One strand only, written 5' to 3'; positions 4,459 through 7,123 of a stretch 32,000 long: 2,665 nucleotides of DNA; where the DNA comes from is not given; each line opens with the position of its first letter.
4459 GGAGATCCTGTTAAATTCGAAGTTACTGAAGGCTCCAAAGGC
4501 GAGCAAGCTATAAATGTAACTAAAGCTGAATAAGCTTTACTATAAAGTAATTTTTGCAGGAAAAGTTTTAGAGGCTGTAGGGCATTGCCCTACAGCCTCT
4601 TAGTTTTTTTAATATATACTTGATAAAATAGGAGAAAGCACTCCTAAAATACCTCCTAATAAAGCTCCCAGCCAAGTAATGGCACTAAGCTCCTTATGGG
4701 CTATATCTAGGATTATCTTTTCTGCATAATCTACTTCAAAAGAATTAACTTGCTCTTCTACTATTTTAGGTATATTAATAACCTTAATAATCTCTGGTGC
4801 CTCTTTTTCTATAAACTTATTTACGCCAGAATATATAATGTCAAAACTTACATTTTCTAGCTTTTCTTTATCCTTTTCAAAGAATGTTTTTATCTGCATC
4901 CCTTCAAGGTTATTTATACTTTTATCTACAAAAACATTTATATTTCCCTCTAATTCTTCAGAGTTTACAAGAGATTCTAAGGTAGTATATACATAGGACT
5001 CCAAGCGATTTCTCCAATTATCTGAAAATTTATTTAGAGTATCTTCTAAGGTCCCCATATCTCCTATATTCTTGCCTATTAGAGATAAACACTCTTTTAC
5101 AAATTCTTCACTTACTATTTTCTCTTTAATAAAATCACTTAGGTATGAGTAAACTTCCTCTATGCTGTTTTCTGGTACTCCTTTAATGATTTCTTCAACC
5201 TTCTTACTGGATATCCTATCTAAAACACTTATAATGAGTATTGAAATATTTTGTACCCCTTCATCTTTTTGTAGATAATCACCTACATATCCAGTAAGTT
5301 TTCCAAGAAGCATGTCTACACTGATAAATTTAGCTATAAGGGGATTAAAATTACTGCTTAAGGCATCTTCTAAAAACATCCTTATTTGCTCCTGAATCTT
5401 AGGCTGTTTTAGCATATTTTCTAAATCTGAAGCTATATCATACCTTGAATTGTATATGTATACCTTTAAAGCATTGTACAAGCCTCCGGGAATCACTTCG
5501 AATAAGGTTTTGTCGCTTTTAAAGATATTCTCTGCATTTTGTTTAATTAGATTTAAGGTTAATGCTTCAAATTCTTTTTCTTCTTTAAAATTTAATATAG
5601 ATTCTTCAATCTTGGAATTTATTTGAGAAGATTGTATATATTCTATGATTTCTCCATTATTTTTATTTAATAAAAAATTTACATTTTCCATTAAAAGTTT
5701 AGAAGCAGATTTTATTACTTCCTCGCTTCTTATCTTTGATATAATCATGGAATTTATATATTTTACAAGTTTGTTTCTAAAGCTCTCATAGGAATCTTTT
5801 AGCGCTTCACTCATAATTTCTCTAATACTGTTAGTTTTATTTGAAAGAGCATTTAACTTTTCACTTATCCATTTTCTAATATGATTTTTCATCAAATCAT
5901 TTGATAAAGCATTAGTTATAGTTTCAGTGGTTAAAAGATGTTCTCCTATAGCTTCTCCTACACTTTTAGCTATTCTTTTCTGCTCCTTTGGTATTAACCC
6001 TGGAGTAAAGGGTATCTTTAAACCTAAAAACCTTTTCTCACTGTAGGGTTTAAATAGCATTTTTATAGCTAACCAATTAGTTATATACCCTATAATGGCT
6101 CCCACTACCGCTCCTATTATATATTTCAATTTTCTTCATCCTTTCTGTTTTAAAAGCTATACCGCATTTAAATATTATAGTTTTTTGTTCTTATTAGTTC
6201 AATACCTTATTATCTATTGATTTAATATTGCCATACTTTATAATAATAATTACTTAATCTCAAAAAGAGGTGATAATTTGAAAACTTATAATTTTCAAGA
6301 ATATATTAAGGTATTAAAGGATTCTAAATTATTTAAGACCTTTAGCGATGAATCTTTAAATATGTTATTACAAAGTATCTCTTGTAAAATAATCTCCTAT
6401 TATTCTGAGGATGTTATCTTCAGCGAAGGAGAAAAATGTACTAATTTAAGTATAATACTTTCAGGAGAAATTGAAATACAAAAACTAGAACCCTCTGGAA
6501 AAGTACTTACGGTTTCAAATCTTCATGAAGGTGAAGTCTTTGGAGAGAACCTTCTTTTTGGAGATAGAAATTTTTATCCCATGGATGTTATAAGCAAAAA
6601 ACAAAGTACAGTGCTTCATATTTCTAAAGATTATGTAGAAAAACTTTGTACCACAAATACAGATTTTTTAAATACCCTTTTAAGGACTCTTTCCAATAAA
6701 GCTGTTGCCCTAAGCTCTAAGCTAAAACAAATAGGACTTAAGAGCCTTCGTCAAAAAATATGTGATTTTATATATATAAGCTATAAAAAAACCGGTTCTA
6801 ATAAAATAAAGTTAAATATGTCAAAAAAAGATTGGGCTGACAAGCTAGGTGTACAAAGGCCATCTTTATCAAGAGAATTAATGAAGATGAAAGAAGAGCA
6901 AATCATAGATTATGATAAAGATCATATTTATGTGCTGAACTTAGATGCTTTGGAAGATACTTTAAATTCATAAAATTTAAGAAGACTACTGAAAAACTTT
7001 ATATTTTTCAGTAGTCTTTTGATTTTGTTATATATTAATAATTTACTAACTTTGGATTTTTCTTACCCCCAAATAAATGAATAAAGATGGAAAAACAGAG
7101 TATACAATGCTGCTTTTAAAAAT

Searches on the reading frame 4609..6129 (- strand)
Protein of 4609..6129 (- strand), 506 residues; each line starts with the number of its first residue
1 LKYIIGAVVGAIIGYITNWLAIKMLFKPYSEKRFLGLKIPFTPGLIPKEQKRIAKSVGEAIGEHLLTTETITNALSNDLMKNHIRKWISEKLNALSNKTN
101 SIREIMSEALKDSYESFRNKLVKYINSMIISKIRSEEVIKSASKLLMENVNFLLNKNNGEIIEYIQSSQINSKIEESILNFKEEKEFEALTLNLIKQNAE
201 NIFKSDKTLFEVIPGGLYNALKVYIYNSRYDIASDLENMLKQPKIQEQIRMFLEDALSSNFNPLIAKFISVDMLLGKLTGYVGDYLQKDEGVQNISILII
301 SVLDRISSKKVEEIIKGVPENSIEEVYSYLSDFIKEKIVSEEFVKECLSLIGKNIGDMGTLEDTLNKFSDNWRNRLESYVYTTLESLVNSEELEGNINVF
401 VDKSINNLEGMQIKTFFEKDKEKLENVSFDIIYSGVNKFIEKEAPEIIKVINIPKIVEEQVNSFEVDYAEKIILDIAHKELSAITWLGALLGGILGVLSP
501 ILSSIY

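Call 78: search_protein_families(library=pfam, proteins=[window:4609-6129:-])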
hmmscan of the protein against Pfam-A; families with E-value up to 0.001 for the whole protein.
window:4609-6129:- (506 aa): 1 family
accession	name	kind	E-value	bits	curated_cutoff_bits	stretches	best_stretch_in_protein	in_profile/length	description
PF04286.17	DUF445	-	4.1e-53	182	33.8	2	9-190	2-179/368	Protein of unknown function (DUF445)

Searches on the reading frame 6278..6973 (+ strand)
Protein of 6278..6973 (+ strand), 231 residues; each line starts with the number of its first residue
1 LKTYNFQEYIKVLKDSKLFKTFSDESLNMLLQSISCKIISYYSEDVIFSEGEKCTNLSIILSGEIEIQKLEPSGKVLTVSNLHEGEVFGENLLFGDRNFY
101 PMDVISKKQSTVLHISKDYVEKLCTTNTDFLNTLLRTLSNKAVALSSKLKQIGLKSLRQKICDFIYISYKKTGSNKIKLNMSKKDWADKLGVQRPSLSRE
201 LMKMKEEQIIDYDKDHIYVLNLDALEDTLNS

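Call 78: search_protein_families(library=pfam, proteins=[window:6278-6973:+])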
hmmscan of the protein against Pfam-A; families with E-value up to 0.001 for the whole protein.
window:6278-6973:+ (231 aa): 2 families
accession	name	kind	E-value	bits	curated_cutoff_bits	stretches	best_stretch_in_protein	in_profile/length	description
PF00027.35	cNMP_binding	-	7.7e-19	67.9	27.5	1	40-127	3-89/89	Cyclic nucleotide-binding domain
PF13545.12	HTH_Crp_2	-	1.8e-13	50.6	27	1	159-227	1-69/70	Crp-like helix-turn-helix domain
